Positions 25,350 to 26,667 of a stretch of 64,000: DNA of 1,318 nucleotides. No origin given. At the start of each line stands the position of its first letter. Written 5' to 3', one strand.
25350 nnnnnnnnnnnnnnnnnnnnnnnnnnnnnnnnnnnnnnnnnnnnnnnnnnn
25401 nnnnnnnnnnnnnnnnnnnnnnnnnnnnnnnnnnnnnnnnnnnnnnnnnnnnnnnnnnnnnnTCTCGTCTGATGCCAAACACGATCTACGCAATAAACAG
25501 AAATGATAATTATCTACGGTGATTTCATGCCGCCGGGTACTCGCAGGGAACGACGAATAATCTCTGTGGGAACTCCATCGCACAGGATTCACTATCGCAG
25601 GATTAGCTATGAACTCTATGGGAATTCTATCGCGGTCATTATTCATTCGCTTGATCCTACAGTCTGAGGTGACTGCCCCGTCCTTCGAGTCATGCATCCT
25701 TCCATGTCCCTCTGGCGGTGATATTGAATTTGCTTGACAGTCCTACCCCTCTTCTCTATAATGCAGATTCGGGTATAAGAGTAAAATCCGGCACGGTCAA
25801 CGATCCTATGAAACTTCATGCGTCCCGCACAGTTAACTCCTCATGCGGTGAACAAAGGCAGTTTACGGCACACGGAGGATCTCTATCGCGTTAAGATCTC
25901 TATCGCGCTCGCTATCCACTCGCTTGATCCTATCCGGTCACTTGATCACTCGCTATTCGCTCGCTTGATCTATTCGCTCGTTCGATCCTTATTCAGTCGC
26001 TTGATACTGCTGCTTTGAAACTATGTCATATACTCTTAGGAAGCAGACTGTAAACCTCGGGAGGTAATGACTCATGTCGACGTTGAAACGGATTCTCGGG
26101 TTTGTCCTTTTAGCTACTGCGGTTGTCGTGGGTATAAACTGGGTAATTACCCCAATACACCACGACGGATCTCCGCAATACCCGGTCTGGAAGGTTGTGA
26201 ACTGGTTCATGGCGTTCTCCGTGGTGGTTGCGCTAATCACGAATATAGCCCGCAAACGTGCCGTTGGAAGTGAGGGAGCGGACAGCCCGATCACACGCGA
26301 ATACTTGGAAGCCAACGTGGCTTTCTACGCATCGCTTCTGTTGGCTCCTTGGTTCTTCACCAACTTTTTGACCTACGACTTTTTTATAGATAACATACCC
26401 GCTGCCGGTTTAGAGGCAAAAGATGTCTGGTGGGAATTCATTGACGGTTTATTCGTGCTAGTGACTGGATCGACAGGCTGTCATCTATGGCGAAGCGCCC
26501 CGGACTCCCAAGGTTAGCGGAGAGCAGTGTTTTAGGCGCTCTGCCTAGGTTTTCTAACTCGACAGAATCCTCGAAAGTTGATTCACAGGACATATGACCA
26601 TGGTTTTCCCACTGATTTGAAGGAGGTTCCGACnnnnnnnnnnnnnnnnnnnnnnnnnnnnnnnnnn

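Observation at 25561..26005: Dispersed family-A short repeat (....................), six copies, all intergenic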

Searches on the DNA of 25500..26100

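Call 65: search_rna_families(source=window, start=25500, end=26100, threshold=evalue, max_evalue=1)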
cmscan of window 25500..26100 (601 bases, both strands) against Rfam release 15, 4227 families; matches with E-value up to 1: 0.
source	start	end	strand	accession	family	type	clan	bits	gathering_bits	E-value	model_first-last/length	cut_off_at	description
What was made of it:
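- On Any Rfam RNA family: None at E up to 1 in 25500-26100 (call 65).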

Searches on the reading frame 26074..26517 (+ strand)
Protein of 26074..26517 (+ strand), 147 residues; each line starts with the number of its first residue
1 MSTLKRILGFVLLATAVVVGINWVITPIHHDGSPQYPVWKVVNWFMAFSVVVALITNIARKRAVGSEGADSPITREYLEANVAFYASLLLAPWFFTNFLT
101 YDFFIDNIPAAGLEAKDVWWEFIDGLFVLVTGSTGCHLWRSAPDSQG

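Call 58: search_protein_families(library=pfam, proteins=[window:26074-26517:+], max_evalue=0.00001)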
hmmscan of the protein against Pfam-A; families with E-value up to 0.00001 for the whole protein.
window:26074-26517:+ (147 aa): 0 families

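Call 83: find_encoding_contigs(protein=window:26074-26517:+, flank=1500, max_places=6)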
Protein window:26074-26517:+ (147 aa): 8 contigs read that carry it; 6 places shown.
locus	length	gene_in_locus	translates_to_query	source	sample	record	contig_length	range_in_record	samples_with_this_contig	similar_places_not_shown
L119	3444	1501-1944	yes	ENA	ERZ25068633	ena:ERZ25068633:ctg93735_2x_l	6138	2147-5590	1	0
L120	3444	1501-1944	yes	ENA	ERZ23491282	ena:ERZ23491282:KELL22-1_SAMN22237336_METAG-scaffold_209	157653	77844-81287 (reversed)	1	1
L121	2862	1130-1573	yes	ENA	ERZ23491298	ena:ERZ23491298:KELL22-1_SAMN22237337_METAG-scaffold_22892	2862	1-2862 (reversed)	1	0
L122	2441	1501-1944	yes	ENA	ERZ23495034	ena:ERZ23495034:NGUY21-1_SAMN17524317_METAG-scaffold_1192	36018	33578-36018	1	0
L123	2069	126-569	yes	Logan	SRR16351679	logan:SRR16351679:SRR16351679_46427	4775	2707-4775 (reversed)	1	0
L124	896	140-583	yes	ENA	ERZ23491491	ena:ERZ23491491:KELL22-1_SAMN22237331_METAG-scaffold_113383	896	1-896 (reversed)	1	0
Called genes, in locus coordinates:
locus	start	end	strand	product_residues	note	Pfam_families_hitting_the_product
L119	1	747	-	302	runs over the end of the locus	PF01833:TIG, PF13205:Big_5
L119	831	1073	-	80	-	-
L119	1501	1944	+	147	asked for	-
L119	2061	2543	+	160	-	PF00701:DHDPS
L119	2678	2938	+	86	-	PF00701:DHDPS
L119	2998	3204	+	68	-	-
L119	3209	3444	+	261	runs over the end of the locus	?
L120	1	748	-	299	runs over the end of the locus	PF01833:TIG, PF13205:Big_5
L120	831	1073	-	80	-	-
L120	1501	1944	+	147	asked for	-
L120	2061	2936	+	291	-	PF00701:DHDPS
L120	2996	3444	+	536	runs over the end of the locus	PF00672:HAMP, PF00512:HisKA, PF02518:HATPase_c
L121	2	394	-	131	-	?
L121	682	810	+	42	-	-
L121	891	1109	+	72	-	-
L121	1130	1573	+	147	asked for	-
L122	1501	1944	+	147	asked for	-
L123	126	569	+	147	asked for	-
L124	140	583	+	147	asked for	-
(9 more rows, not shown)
